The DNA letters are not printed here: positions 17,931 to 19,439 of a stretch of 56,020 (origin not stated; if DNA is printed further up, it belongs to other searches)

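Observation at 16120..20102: B12-riboswitch-controlled porin / beta-propeller / PDZ-less S41 peptidase operon: candidate undescribed corrinoid-capture system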

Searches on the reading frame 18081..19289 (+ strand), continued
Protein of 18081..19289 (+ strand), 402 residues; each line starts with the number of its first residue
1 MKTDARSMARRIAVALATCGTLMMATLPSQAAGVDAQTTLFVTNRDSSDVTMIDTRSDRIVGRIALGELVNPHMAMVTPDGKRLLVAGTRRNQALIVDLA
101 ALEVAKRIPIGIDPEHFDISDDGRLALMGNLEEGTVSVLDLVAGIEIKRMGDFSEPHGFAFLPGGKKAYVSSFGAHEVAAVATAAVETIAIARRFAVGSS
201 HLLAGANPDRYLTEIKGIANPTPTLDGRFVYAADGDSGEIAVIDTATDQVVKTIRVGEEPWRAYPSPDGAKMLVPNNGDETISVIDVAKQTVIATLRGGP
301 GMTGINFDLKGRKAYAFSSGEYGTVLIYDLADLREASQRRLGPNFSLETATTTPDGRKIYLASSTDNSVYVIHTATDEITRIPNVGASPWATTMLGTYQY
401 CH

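Call 9: find_homologous_proteins(query=window:18081-19289:+, max_evalue=0.00001)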
Query window:18081-19289:+ (402 aa): 1539 proteins with E <= 0.00001 among 8000 candidates; the best 120 are listed.
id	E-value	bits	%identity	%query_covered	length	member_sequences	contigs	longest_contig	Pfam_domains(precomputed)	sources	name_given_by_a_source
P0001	5.0e-242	821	92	100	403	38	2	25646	PF25174.2,PF21783.3,PF02239.23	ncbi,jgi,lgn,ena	-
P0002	4.3e-200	683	76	100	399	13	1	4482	PF22494.4,PF25174.2,PF24814.2,PF21783.3,PF02239.23,PF23414.2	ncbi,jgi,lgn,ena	-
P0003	5.2e-191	653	77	93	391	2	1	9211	PF25174.2,PF23381.2,PF21783.3,PF02239.23,PF23414.2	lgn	-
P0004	6.0e-188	643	72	98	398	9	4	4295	PF22494.4,PF25174.2,PF24814.2,PF23381.2,PF25173.2,PF25175.2,PF21783.3,PF02239.23,PF23414.2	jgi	jgi:YVTN family beta-propeller protein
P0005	1.2e-187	642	73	97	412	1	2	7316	PF22494.4,PF25174.2,PF24814.2,PF23381.2,PF21783.3,PF02239.23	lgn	-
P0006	5.6e-187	639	77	90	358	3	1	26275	PF22494.4,PF25174.2,PF24814.2,PF25171.2,PF25175.2,PF21783.3,PF02239.23,PF24796.2,PF23414.2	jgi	jgi:YVTN family beta-propeller protein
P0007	9.2e-187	639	74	95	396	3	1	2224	PF25174.2,PF24814.2,PF23381.2,PF25171.2,PF25175.2,PF21783.3,PF02239.23,PF23414.2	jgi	jgi:YVTN family beta-propeller protein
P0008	1.4e-182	625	72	96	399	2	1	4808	PF22494.4,PF25174.2,PF24814.2,PF23381.2,PF21783.3,PF02239.23,PF23414.2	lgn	-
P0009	2.7e-144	499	59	95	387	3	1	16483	PF10282.16,PF25174.2,PF24814.2,PF21783.3,PF02239.23,PF23414.2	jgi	jgi:YVTN family beta-propeller protein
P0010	5.0e-137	475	54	99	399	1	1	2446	PF25174.2,PF24814.2,PF23381.2,PF25171.2,PF13570.14,PF25175.2,PF21783.3,PF02239.23,PF24796.2,PF22494.4,PF10282.16,PF16819.12,PF23414.2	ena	-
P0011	3.7e-135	469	57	92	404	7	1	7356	PF25174.2,PF24814.2,PF23381.2,PF25173.2,PF25175.2,PF21783.3,PF02239.23,PF24796.2,PF10282.16,PF24807.2,PF16819.12,PF23414.2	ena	-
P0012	5.3e-134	465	57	92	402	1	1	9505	PF22494.4,PF10282.16,PF25174.2,PF25175.2,PF21783.3,PF02239.23,PF16819.12,PF23414.2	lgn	-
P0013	9.1e-134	464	55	92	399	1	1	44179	PF25168.2,PF13970.13,PF25174.2,PF24814.2,PF23381.2,PF25171.2,PF13570.14,PF25175.2,PF21783.3,PF02239.23,PF24796.2,PF22494.4,PF10282.16,PF24807.2,PF16819.12,PF23414.2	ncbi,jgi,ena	-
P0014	1.2e-133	464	52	100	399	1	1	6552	PF25168.2,PF13970.13,PF25174.2,PF24814.2,PF23381.2,PF25171.2,PF25175.2,PF21783.3,PF02239.23,PF22494.4,PF10282.16,PF24807.2,PF23414.2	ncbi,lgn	-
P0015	1.3e-133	464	57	92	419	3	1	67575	PF25168.2,PF25174.2,PF24814.2,PF23381.2,PF21959.3,PF25173.2,PF25171.2,PF25175.2,PF21783.3,PF02239.23,PF24796.2,PF22494.4,PF10282.16,PF25172.2,PF23414.2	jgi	jgi:YVTN family beta-propeller protein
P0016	2.2e-133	463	56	93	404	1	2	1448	PF25168.2,PF13360.14,PF25174.2,PF24814.2,PF23381.2,PF25173.2,PF25171.2,PF25175.2,PF21783.3,PF02239.23,PF24796.2,PF22494.4,PF10282.16,PF22287.3,PF16819.12,PF23414.2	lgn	-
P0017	4.2e-133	462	56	93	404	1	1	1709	PF25168.2,PF25174.2,PF24814.2,PF23381.2,PF21959.3,PF25173.2,PF25171.2,PF25175.2,PF21783.3,PF02239.23,PF24796.2,PF22494.4,PF10282.16,PF22287.3,PF23414.2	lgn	-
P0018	7.1e-133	461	55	94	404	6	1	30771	PF13360.14,PF25174.2,PF24814.2,PF23381.2,PF21959.3,PF25173.2,PF25171.2,PF25175.2,PF21783.3,PF02239.23,PF24796.2,PF22494.4,PF10282.16,PF16819.12,PF23414.2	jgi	-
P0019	1.3e-132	460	55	93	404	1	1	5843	PF25168.2,PF25174.2,PF24814.2,PF23381.2,PF21959.3,PF25173.2,PF25171.2,PF25175.2,PF21783.3,PF02239.23,PF24796.2,PF22494.4,PF10282.16,PF23414.2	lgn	-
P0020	1.4e-132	460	57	94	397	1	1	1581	PF22494.4,PF10282.16,PF25174.2,PF25175.2,PF21783.3,PF02239.23,PF23414.2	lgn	-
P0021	2.6e-132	459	57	92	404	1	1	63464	PF22494.4,PF10282.16,PF25174.2,PF23381.2,PF21783.3,PF02239.23,PF24796.2,PF23414.2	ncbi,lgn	-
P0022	3.2e-132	459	56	92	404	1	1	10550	PF25168.2,PF25174.2,PF24814.2,PF23381.2,PF25173.2,PF25171.2,PF25175.2,PF21783.3,PF02239.23,PF24796.2,PF22494.4,PF10282.16,PF22287.3,PF23414.2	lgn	-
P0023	3.8e-132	459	55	93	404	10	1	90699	PF25168.2,PF25174.2,PF24814.2,PF23381.2,PF25173.2,PF25171.2,PF25175.2,PF21783.3,PF02239.23,PF24796.2,PF22494.4,PF10282.16,PF25172.2,PF22287.3,PF16819.12,PF23414.2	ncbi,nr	ncbi:MAG: beta-propeller fold lactonase family protein (plasmid) [Candidatus Manganitrophus sp.]|nr:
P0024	4.3e-132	459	57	92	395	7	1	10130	PF22494.4,PF10282.16,PF25174.2,PF23381.2,PF25171.2,PF21783.3,PF02239.23,PF24796.2,PF08450.19,PF23414.2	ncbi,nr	ncbi:MAG: beta-propeller fold lactonase family protein [Candidatus Brocadiales bacterium]|nr:beta-pr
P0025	5.0e-132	459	56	92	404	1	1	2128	PF25174.2,PF24814.2,PF23381.2,PF25173.2,PF25171.2,PF12894.14,PF25175.2,PF21783.3,PF02239.23,PF24796.2,PF22494.4,PF10282.16,PF24807.2,PF16819.12,PF23414.2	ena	-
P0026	9.2e-132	458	52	98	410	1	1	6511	PF25174.2,PF24814.2,PF23381.2,PF25171.2,PF13570.14,PF25175.2,PF21783.3,PF02239.23,PF24796.2,PF22494.4,PF10282.16,PF25172.2,PF24807.2,PF16819.12,PF23414.2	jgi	-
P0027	1.1e-131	457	55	94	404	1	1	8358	PF25168.2,PF25174.2,PF24814.2,PF23381.2,PF21959.3,PF25173.2,PF25171.2,PF25175.2,PF21783.3,PF02239.23,PF24796.2,PF10282.16,PF25172.2,PF16819.12,PF23414.2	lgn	-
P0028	1.2e-131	457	58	92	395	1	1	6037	PF22494.4,PF10282.16,PF25174.2,PF24814.2,PF23381.2,PF25173.2,PF25175.2,PF21783.3,PF02239.23,PF16819.12,PF23414.2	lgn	-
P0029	1.2e-131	457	54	92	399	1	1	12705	PF13970.13,PF25174.2,PF24814.2,PF23381.2,PF25171.2,PF13570.14,PF25175.2,PF21783.3,PF02239.23,PF22494.4,PF10282.16,PF25172.2,PF16819.12,PF23414.2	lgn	-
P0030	1.2e-131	457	55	93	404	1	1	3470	PF25174.2,PF24814.2,PF23381.2,PF25173.2,PF13570.14,PF25175.2,PF21783.3,PF02239.23,PF24796.2,PF22494.4,PF10282.16,PF25172.2,PF22287.3,PF16819.12,PF23414.2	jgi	jgi:YVTN family beta-propeller protein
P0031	1.3e-131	457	55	94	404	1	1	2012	PF25168.2,PF25174.2,PF24814.2,PF23381.2,PF25173.2,PF25171.2,PF25175.2,PF21783.3,PF02239.23,PF24796.2,PF22494.4,PF10282.16,PF22287.3,PF16819.12,PF23414.2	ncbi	-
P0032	1.8e-131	457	54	94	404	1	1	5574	PF25168.2,PF25174.2,PF24814.2,PF23381.2,PF25173.2,PF25171.2,PF25175.2,PF21783.3,PF02239.23,PF24796.2,PF22494.4,PF10282.16,PF22287.3,PF16819.12,PF23414.2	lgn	-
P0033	1.9e-131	457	56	92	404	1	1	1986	PF25168.2,PF25174.2,PF24814.2,PF23381.2,PF25173.2,PF25171.2,PF12894.14,PF25175.2,PF21783.3,PF02239.23,PF24796.2,PF10282.16,PF24807.2,PF23414.2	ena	-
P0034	2.0e-131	457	55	92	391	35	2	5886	PF22494.4,PF10282.16,PF25174.2,PF24814.2,PF23381.2,PF21783.3,PF02239.23,PF16819.12,PF08450.19,PF23414.2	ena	-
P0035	2.4e-131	456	56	92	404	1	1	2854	PF22494.4,PF10282.16,PF25174.2,PF21783.3,PF02239.23,PF16819.12,PF24796.2,PF23414.2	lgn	-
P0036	2.6e-131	456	53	97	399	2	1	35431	PF13970.13,PF25174.2,PF24814.2,PF23381.2,PF25171.2,PF13570.14,PF25175.2,PF21783.3,PF02239.23,PF24796.2,PF22494.4,PF10282.16,PF24807.2,PF16819.12,PF23414.2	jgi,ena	-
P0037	2.8e-131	456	56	92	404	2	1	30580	PF10282.16,PF25174.2,PF23381.2,PF25173.2,PF25175.2,PF21783.3,PF02239.23,PF23414.2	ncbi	-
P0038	1.0e-130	454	53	97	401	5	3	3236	PF10282.16,PF25174.2,PF23381.2,PF25173.2,PF25171.2,PF24807.2,PF25175.2,PF21783.3,PF02239.23,PF23414.2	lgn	-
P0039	1.4e-130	454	54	92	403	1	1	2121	PF10282.16,PF25174.2,PF24814.2,PF23381.2,PF22287.3,PF25175.2,PF21783.3,PF02239.23,PF23414.2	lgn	-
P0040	2.0e-130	453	54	93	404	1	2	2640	PF25174.2,PF23381.2,PF25173.2,PF25171.2,PF03646.21,PF25175.2,PF21783.3,PF02239.23,PF24796.2,PF22494.4,PF10282.16,PF22287.3,PF16819.12,PF23414.2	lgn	-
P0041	3.9e-130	452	55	98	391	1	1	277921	PF22494.4,PF10282.16,PF25174.2,PF24814.2,PF21783.3,PF02239.23,PF23414.2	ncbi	-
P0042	4.0e-130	452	57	92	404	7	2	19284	PF22494.4,PF10282.16,PF25174.2,PF23381.2,PF25173.2,PF25175.2,PF21783.3,PF02239.23,PF16819.12,PF24796.2,PF23414.2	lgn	-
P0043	8.9e-130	451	57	92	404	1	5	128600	PF10282.16,PF25174.2,PF23381.2,PF25173.2,PF25175.2,PF21783.3,PF02239.23,PF16819.12,PF24796.2,PF23414.2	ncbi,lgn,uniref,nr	ncbi:Cytochrome D1 heme domain protein [Candidatus Methylomirabilis lanthanidiphila]|uniref:Cytochro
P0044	1.0e-129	451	56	92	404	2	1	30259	PF10282.16,PF25174.2,PF24814.2,PF23381.2,PF25173.2,PF25175.2,PF21783.3,PF02239.23,PF24796.2,PF23414.2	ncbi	-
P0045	1.1e-129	451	57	92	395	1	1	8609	PF22494.4,PF10282.16,PF25174.2,PF24814.2,PF23381.2,PF25175.2,PF21783.3,PF02239.23,PF23414.2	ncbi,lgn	ncbi:MAG: hypothetical protein ACE5IC_09545 [Candidatus Brocadiales bacterium]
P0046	1.5e-129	450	52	98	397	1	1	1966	PF22494.4,PF10282.16,PF25174.2,PF24814.2,PF23381.2,PF25171.2,PF13570.14,PF25175.2,PF21783.3,PF02239.23,PF23414.2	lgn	-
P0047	1.8e-129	450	56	92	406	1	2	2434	PF10282.16,PF25174.2,PF24814.2,PF23381.2,PF25173.2,PF25175.2,PF21783.3,PF02239.23,PF24796.2,PF23414.2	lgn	-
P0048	1.9e-129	450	55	92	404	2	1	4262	PF10282.16,PF25174.2,PF24814.2,PF23381.2,PF25173.2,PF22287.3,PF25175.2,PF21783.3,PF02239.23,PF24796.2,PF23414.2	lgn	-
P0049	2.4e-129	450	55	92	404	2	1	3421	PF25168.2,PF25174.2,PF24814.2,PF23381.2,PF25173.2,PF25171.2,PF25175.2,PF21783.3,PF02239.23,PF24796.2,PF10282.16,PF24807.2,PF23414.2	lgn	-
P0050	4.8e-129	449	55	92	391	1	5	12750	PF25174.2,PF24814.2,PF23381.2,PF25171.2,PF21783.3,PF02239.23,PF24796.2,PF08450.19,PF22494.4,PF10282.16,PF24807.2,PF23414.2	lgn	-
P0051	6.9e-129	448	52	98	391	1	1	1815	PF25174.2,PF24814.2,PF23381.2,PF25171.2,PF12894.14,PF13570.14,PF25175.2,PF21783.3,PF02239.23,PF24796.2,PF08450.19,PF16755.12,PF22494.4,PF10282.16,PF26550.2,PF16819.12,PF23414.2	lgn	-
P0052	8.9e-129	448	52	100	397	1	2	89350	PF22494.4,PF10282.16,PF25174.2,PF24814.2,PF23381.2,PF13570.14,PF21783.3,PF02239.23,PF16819.12,PF23414.2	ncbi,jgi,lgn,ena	-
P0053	1.1e-128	447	54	92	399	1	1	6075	PF13970.13,PF25174.2,PF24814.2,PF23381.2,PF25171.2,PF13570.14,PF25175.2,PF21783.3,PF02239.23,PF24796.2,PF22494.4,PF10282.16,PF16819.12,PF23414.2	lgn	-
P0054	2.7e-128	446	56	92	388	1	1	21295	PF22494.4,PF10282.16,PF25174.2,PF23381.2,PF21783.3,PF02239.23,PF23414.2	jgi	jgi:YVTN family beta-propeller protein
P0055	4.0e-128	446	53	97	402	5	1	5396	PF22494.4,PF10282.16,PF25174.2,PF24814.2,PF23381.2,PF25175.2,PF21783.3,PF02239.23,PF24796.2,PF23414.2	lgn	-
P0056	7.4e-128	445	54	97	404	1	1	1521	PF25174.2,PF24814.2,PF23381.2,PF25173.2,PF25175.2,PF21783.3,PF02239.23,PF24796.2,PF22494.4,PF10282.16,PF16819.12,PF23414.2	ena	-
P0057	9.2e-128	444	57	92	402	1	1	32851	PF10282.16,PF25174.2,PF24814.2,PF23381.2,PF25175.2,PF21783.3,PF02239.23,PF24796.2,PF23414.2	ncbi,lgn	-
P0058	1.0e-127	444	54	92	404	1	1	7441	PF25168.2,PF25174.2,PF24814.2,PF23381.2,PF25173.2,PF25175.2,PF21783.3,PF02239.23,PF24796.2,PF22494.4,PF10282.16,PF24807.2,PF23414.2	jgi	jgi:YVTN family beta-propeller protein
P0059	1.2e-127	444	51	96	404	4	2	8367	PF22494.4,PF10282.16,PF25174.2,PF23381.2,PF25175.2,PF21783.3,PF02239.23,PF24796.2,PF23414.2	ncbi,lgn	-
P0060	2.0e-127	443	55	93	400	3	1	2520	PF10282.16,PF25174.2,PF23381.2,PF25173.2,PF25175.2,PF21783.3,PF02239.23,PF16819.12,PF23414.2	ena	-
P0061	2.2e-127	443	53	98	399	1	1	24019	PF22494.4,PF10282.16,PF25174.2,PF23381.2,PF25175.2,PF21783.3,PF02239.23,PF23414.2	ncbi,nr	ncbi:MAG: hypothetical protein HY283_09695 [Nitrospirae bacterium]|nr:hypothetical protein [Nitrospi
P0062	2.2e-127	443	56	92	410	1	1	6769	PF10282.16,PF25174.2,PF24814.2,PF23381.2,PF25173.2,PF25175.2,PF21783.3,PF02239.23,PF16819.12,PF24796.2,PF23414.2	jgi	jgi:YVTN family beta-propeller protein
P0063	3.0e-127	443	55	92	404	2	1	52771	PF10282.16,PF25174.2,PF24814.2,PF23381.2,PF25175.2,PF21783.3,PF02239.23,PF24796.2,PF23414.2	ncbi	-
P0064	9.1e-127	441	54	92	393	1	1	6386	PF22494.4,PF10282.16,PF25174.2,PF24814.2,PF23381.2,PF21783.3,PF02239.23,PF16819.12,PF08450.19,PF23414.2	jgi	jgi:YVTN family beta-propeller protein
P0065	2.1e-126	440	58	92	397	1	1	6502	PF22494.4,PF10282.16,PF25174.2,PF24814.2,PF23381.2,PF25175.2,PF21783.3,PF02239.23,PF23414.2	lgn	-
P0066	3.2e-126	439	56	92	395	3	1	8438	PF25174.2,PF24814.2,PF23381.2,PF25171.2,PF13570.14,PF25175.2,PF21783.3,PF02239.23,PF22494.4,PF10282.16,PF26550.2,PF16819.12,PF23414.2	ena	-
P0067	5.1e-126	439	53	92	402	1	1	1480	PF25168.2,PF10282.16,PF25174.2,PF23381.2,PF25175.2,PF21783.3,PF02239.23,PF23414.2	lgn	-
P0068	5.3e-126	439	54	93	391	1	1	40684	PF22494.4,PF10282.16,PF25174.2,PF24814.2,PF21783.3,PF02239.23,PF08450.19,PF23414.2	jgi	jgi:YVTN family beta-propeller protein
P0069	2.0e-125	437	52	95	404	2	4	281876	PF22494.4,PF10282.16,PF25174.2,PF24814.2,PF23381.2,PF25175.2,PF21783.3,PF02239.23,PF24796.2,PF23414.2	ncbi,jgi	-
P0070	4.5e-125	436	55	92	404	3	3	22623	PF22494.4,PF10282.16,PF25174.2,PF23381.2,PF21783.3,PF02239.23,PF24796.2,PF23414.2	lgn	-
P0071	8.6e-125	435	55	92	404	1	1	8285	PF22494.4,PF10282.16,PF25174.2,PF24814.2,PF23381.2,PF25173.2,PF25175.2,PF21783.3,PF02239.23,PF24796.2,PF23414.2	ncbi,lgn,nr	ncbi:MAG: hypothetical protein L0Y56_13285 [Nitrospira sp.]|nr:hypothetical protein [Nitrospira sp.]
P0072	1.6e-124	434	53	94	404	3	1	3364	PF10282.16,PF25174.2,PF23381.2,PF25175.2,PF21783.3,PF02239.23,PF16819.12,PF24796.2,PF23414.2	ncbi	-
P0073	2.8e-124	433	55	92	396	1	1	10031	PF22494.4,PF10282.16,PF25174.2,PF24814.2,PF23381.2,PF25175.2,PF21783.3,PF02239.23,PF23414.2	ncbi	ncbi:MAG: hypothetical protein ACE5KK_00710 [Candidatus Brocadiales bacterium]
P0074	3.1e-124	433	55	92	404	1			PF22494.4,PF10282.16,PF25174.2,PF23381.2,PF01731.27,PF25175.2,PF21783.3,PF02239.23,PF16819.12,PF24796.2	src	-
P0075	5.5e-124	432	55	92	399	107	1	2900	PF13970.13,PF25174.2,PF24814.2,PF23381.2,PF21959.3,PF01731.27,PF25175.2,PF21783.3,PF02239.23,PF24796.2,PF22494.4,PF10282.16,PF24807.2,PF16819.12,PF23414.2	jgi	-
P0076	5.9e-124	432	55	92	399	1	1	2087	PF22494.4,PF10282.16,PF25174.2,PF24814.2,PF23381.2,PF25173.2,PF25175.2,PF21783.3,PF02239.23,PF23414.2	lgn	-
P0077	6.6e-124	432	52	97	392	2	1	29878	PF10282.16,PF25174.2,PF24814.2,PF23381.2,PF25173.2,PF25175.2,PF21783.3,PF02239.23,PF16819.12,PF24796.2,PF23414.2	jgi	jgi:YVTN family beta-propeller protein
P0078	2.5e-123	430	55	92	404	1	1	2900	PF22494.4,PF10282.16,PF25174.2,PF23381.2,PF25175.2,PF21783.3,PF02239.23,PF16819.12,PF24796.2,PF07676.19,PF23414.2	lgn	-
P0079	2.5e-123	430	53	92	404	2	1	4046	PF10282.16,PF25174.2,PF23381.2,PF21783.3,PF02239.23,PF24796.2,PF23414.2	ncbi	-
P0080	4.8e-123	429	52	94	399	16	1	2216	PF22494.4,PF10282.16,PF25174.2,PF24814.2,PF01731.27,PF25175.2,PF21783.3,PF02239.23,PF16819.12,PF23414.2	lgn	-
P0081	1.4e-122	427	55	92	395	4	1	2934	PF22494.4,PF10282.16,PF25174.2,PF24814.2,PF23381.2,PF25173.2,PF25175.2,PF21783.3,PF02239.23,PF23414.2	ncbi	-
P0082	1.5e-122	427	54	92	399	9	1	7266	PF22494.4,PF25168.2,PF10282.16,PF25174.2,PF24814.2,PF23381.2,PF25175.2,PF21783.3,PF02239.23,PF16819.12,PF23414.2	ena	-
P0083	1.6e-122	427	54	92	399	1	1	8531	PF22494.4,PF10282.16,PF25174.2,PF24814.2,PF24807.2,PF25175.2,PF21783.3,PF02239.23,PF16819.12,PF24796.2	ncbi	-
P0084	1.8e-122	427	55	92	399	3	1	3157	PF22494.4,PF10282.16,PF25174.2,PF24814.2,PF23381.2,PF25173.2,PF25175.2,PF21783.3,PF02239.23,PF24796.2,PF23414.2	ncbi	-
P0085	2.2e-122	427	54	92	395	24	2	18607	PF22494.4,PF10282.16,PF25174.2,PF24814.2,PF23381.2,PF25175.2,PF21783.3,PF02239.23,PF23414.2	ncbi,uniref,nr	ncbi:MAG TPA: hypothetical protein ACFYD2_09200 [Candidatus Avalokitesvara rifleensis]|uniref:hypoth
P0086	2.8e-122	426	53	92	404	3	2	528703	PF25174.2,PF24814.2,PF23381.2,PF25173.2,PF25171.2,PF25175.2,PF21783.3,PF02239.23,PF24796.2,PF10282.16,PF25172.2,PF24807.2,PF23414.2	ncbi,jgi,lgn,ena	-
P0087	2.9e-122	426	54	92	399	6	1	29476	PF10282.16,PF25174.2,PF24814.2,PF25173.2,PF25175.2,PF21783.3,PF02239.23,PF16819.12,PF24796.2,PF23414.2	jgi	jgi:YVTN family beta-propeller protein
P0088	3.6e-122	426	56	92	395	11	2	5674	PF22494.4,PF10282.16,PF25174.2,PF24814.2,PF23381.2,PF25173.2,PF25175.2,PF21783.3,PF02239.23,PF23414.2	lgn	-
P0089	1.1e-121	424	53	92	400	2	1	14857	PF22494.4,PF10282.16,PF25174.2,PF21783.3,PF02239.23,PF23414.2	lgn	-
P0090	1.2e-121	424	54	96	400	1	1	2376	PF22494.4,PF10282.16,PF25174.2,PF23381.2,PF13570.14,PF25175.2,PF21783.3,PF02239.23,PF24796.2,PF23414.2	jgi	jgi:YVTN family beta-propeller protein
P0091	1.4e-121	424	50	95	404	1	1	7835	PF22494.4,PF10282.16,PF25174.2,PF23381.2,PF25175.2,PF21783.3,PF02239.23,PF24796.2,PF23414.2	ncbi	-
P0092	1.8e-121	424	53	95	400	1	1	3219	PF25174.2,PF24814.2,PF23381.2,PF25173.2,PF25171.2,PF25175.2,PF21783.3,PF24817.2,PF02239.23,PF24796.2,PF22494.4,PF10282.16,PF06433.18,PF24807.2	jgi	jgi:YVTN family beta-propeller protein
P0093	2.1e-121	424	53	92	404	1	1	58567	PF22494.4,PF10282.16,PF25174.2,PF23381.2,PF25175.2,PF21783.3,PF02239.23,PF24796.2,PF23414.2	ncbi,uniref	ncbi:hypothetical protein MNBD_NITROSPIRAE01-59 [hydrothermal vent metagenome]|uniref:YNCE-like beta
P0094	3.4e-121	423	54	92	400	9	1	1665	PF22494.4,PF10282.16,PF25174.2,PF24814.2,PF23381.2,PF25175.2,PF21783.3,PF02239.23,PF16819.12,PF23414.2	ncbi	-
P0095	3.7e-121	423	49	99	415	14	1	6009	PF22494.4,PF10282.16,PF25174.2,PF24814.2,PF23381.2,PF25175.2,PF21783.3,PF02239.23,PF23414.2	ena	-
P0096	6.9e-121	422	54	95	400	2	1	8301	PF25174.2,PF24814.2,PF23381.2,PF01731.27,PF25175.2,PF21783.3,PF24817.2,PF02239.23,PF22494.4,PF10282.16,PF06433.18,PF24807.2,PF23414.2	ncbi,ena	-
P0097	9.6e-121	421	53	92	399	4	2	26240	PF22494.4,PF10282.16,PF25174.2,PF24814.2,PF01731.27,PF24807.2,PF25175.2,PF21783.3,PF02239.23,PF16819.12,PF23414.2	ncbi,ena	-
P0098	1.0e-120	421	51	98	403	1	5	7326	PF10282.16,PF25174.2,PF23381.2,PF25173.2,PF24807.2,PF25175.2,PF21783.3,PF02239.23,PF24796.2,PF23414.2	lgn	-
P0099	1.2e-120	421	54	95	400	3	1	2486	PF25174.2,PF24814.2,PF23381.2,PF25173.2,PF25171.2,PF25175.2,PF21783.3,PF24817.2,PF02239.23,PF24796.2,PF22494.4,PF10282.16,PF06433.18,PF24807.2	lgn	-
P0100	1.2e-120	421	52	97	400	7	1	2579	PF22494.4,PF10282.16,PF25174.2,PF23381.2,PF13570.14,PF25175.2,PF21783.3,PF02239.23,PF24796.2,PF23414.2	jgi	-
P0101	1.7e-120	421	51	95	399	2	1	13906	PF22494.4,PF10282.16,PF25174.2,PF24814.2,PF01731.27,PF21783.3,PF02239.23,PF16819.12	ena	-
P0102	4.4e-120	419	51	97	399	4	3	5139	PF22494.4,PF25168.2,PF10282.16,PF25174.2,PF24814.2,PF23381.2,PF25175.2,PF21783.3,PF02239.23,PF24796.2,PF23414.2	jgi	jgi:YVTN family beta-propeller protein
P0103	5.6e-120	419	54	93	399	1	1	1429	PF13970.13,PF25174.2,PF24814.2,PF23381.2,PF25173.2,PF25171.2,PF25175.2,PF21783.3,PF02239.23,PF24796.2,PF22494.4,PF10282.16,PF16819.12,PF23414.2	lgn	-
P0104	5.8e-120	419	50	97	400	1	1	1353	PF25174.2,PF24814.2,PF23381.2,PF25173.2,PF25171.2,PF25175.2,PF21783.3,PF02239.23,PF22494.4,PF10282.16,PF16819.12,PF23414.2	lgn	-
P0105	7.1e-120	419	53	95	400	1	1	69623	PF25174.2,PF24814.2,PF23381.2,PF01731.27,PF25175.2,PF21783.3,PF24817.2,PF02239.23,PF24796.2,PF22494.4,PF10282.16,PF06433.18,PF24807.2,PF23414.2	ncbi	ncbi:MAG: cytochrome D1 domain-containing protein [Candidatus Scalindua sp.]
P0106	7.1e-120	419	53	95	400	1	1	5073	PF25174.2,PF24814.2,PF23381.2,PF01731.27,PF25175.2,PF21783.3,PF24817.2,PF02239.23,PF24796.2,PF22494.4,PF10282.16,PF24807.2,PF23414.2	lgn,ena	-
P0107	7.3e-120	418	52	92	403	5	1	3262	PF10282.16,PF25174.2,PF24814.2,PF23381.2,PF25171.2,PF25175.2,PF21783.3,PF02239.23,PF16819.12,PF23414.2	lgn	-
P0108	9.4e-120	418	53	95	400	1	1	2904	PF25174.2,PF24814.2,PF23381.2,PF01731.27,PF25175.2,PF21783.3,PF24817.2,PF02239.23,PF24796.2,PF22494.4,PF10282.16,PF06433.18,PF24807.2,PF23414.2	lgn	-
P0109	1.2e-119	418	50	99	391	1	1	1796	PF25168.2,PF25174.2,PF24814.2,PF23381.2,PF01731.27,PF25175.2,PF21783.3,PF02239.23,PF24796.2,PF22494.4,PF10282.16,PF25172.2,PF24807.2,PF16819.12,PF23414.2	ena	-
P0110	1.3e-119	418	53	94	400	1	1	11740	PF25174.2,PF24814.2,PF23381.2,PF01731.27,PF25175.2,PF21783.3,PF24817.2,PF02239.23,PF24796.2,PF22494.4,PF10282.16,PF06433.18,PF24807.2,PF23414.2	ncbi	ncbi:MAG: YncE family protein [Candidatus Scalindua sp.]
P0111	1.5e-119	417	51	96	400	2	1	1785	PF22494.4,PF10282.16,PF25174.2,PF23381.2,PF01731.27,PF13570.14,PF25175.2,PF21783.3,PF02239.23,PF24796.2,PF23414.2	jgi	jgi:YVTN family beta-propeller protein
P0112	1.7e-119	417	49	98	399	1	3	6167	PF25168.2,PF13970.13,PF25174.2,PF24814.2,PF23381.2,PF01731.27,PF03646.21,PF25175.2,PF21783.3,PF02239.23,PF24796.2,PF22494.4,PF10282.16,PF16819.12,PF23414.2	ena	-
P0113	5.9e-119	415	50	99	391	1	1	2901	PF25168.2,PF25174.2,PF24814.2,PF23381.2,PF01731.27,PF25175.2,PF21783.3,PF02239.23,PF24796.2,PF22494.4,PF10282.16,PF25172.2,PF24807.2,PF16819.12,PF23414.2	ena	-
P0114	6.5e-119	415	51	98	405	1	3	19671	PF22494.4,PF10282.16,PF25174.2,PF21783.3,PF02239.23,PF24796.2,PF23414.2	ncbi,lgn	-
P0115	6.7e-119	415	54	92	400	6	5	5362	PF25174.2,PF24814.2,PF23381.2,PF25171.2,PF25175.2,PF21783.3,PF24817.2,PF02239.23,PF22494.4,PF10282.16,PF06433.18,PF24807.2,PF23414.2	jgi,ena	-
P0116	1.3e-118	414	53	93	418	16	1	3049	PF22494.4,PF10282.16,PF25174.2,PF24814.2,PF23381.2,PF24807.2,PF25175.2,PF21783.3,PF24817.2,PF02239.23,PF23414.2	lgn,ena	-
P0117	2.4e-118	414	52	93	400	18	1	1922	PF22494.4,PF10282.16,PF25174.2,PF24814.2,PF23381.2,PF01731.27,PF24807.2,PF21783.3,PF02239.23,PF16819.12,PF23414.2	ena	-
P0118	3.1e-118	413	52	93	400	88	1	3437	PF22494.4,PF10282.16,PF25174.2,PF23381.2,PF13570.14,PF03646.21,PF25175.2,PF21783.3,PF02239.23,PF23414.2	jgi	jgi:YVTN family beta-propeller protein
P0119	3.7e-118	413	51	97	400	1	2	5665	PF22494.4,PF10282.16,PF25174.2,PF24814.2,PF03646.21,PF24807.2,PF21783.3,PF02239.23,PF16819.12,PF23414.2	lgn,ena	-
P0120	4.3e-118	413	53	92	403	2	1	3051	PF13360.14,PF25174.2,PF23381.2,PF25171.2,PF25175.2,PF21783.3,PF02239.23,PF24796.2,PF22494.4,PF10282.16,PF24807.2,PF23414.2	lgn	-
